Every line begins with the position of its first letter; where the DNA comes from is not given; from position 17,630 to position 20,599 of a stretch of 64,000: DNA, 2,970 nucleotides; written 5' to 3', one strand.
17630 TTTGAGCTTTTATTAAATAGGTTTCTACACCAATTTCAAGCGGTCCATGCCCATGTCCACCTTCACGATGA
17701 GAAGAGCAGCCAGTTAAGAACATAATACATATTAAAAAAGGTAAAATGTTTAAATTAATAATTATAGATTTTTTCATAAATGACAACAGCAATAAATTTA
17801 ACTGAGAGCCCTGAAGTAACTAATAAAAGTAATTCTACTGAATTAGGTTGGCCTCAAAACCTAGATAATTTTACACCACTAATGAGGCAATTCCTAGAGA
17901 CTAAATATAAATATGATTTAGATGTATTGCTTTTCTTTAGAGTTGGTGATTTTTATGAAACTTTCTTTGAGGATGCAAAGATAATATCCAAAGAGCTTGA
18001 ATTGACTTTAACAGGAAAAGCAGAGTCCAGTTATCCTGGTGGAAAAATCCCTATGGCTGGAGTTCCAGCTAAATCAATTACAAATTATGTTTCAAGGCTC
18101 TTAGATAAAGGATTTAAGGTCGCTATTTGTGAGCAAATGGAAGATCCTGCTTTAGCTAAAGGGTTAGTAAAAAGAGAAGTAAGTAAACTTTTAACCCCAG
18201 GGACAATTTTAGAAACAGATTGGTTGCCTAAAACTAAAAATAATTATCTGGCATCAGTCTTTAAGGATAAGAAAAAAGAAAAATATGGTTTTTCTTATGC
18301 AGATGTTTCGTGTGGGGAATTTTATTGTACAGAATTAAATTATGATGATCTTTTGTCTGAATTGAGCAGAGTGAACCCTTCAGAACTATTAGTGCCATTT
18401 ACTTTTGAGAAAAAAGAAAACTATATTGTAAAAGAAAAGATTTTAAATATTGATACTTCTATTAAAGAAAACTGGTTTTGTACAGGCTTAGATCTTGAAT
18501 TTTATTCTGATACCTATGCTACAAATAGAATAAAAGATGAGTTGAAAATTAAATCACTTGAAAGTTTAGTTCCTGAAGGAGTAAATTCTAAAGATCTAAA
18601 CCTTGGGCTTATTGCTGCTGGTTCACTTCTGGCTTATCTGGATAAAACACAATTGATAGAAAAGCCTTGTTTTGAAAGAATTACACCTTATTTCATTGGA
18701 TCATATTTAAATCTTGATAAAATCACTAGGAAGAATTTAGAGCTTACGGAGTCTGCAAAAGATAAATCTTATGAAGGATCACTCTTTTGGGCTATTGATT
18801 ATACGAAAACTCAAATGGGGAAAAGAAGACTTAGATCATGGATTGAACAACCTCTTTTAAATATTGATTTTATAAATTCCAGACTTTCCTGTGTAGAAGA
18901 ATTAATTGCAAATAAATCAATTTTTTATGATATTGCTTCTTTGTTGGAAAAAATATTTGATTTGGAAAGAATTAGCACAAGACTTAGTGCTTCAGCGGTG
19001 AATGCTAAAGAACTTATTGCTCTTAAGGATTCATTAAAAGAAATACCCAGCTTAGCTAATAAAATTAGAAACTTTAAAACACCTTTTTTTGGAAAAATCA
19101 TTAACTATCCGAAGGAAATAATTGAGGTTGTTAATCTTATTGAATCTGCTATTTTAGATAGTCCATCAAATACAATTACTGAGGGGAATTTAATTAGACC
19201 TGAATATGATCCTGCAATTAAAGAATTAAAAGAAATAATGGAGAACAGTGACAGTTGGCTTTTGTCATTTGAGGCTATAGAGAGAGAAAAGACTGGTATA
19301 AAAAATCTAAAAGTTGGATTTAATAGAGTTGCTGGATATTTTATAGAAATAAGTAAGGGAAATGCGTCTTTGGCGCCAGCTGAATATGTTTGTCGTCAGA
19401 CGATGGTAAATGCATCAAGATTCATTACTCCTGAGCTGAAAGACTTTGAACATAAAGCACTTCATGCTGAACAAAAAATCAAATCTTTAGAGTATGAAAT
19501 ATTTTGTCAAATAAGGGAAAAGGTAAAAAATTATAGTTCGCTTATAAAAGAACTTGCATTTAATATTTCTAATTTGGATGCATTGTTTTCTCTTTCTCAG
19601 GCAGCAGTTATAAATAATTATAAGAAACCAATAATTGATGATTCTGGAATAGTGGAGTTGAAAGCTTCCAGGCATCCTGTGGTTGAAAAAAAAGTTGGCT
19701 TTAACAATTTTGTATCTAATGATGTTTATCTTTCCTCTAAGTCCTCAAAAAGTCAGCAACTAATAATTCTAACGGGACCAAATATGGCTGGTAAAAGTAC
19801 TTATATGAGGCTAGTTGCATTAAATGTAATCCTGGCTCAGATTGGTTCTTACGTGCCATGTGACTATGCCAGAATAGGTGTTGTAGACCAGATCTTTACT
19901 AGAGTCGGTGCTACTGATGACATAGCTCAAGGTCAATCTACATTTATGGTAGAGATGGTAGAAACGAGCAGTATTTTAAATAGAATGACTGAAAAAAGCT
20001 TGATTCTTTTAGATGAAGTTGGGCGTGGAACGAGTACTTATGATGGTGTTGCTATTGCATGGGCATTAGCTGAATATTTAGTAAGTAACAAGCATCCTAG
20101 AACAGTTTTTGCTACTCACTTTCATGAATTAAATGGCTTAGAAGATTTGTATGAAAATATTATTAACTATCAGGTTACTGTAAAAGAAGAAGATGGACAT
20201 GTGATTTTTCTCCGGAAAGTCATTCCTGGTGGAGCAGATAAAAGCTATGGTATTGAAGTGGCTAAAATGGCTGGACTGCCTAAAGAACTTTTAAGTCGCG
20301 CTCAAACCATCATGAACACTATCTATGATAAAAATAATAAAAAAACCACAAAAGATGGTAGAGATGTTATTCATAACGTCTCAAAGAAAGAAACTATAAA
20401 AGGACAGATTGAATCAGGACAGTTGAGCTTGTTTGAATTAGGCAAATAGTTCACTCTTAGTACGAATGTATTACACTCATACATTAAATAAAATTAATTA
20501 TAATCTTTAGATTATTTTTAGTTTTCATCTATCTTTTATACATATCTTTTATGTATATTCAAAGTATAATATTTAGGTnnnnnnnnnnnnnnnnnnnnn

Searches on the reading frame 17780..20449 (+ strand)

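Call 43: search_protein_families(library=pfam, proteins=[window:17780-20449:+], max_evalue=0.00001)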
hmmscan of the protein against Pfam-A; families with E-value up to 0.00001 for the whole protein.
window:17780-20449:+ (889 aa): 5 families
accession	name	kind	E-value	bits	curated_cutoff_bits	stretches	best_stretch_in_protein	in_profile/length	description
PF00488.27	MutS_V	-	1e-81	273.9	30.2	1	662-848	1-187/188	MutS domain V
PF05192.23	MutS_III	-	1.4e-48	166.2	34.1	1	316-606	2-194/194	MutS domain III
PF01624.25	MutS_I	-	4.2e-39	133.7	20.6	1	32-146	1-112/113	MutS domain I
PF05190.23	MutS_IV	-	8.5e-25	87.3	22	1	475-565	1-91/92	MutS family domain IV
PF05188.22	MutS_II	-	2.9e-20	73.4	25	1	155-292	1-126/133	MutS domain II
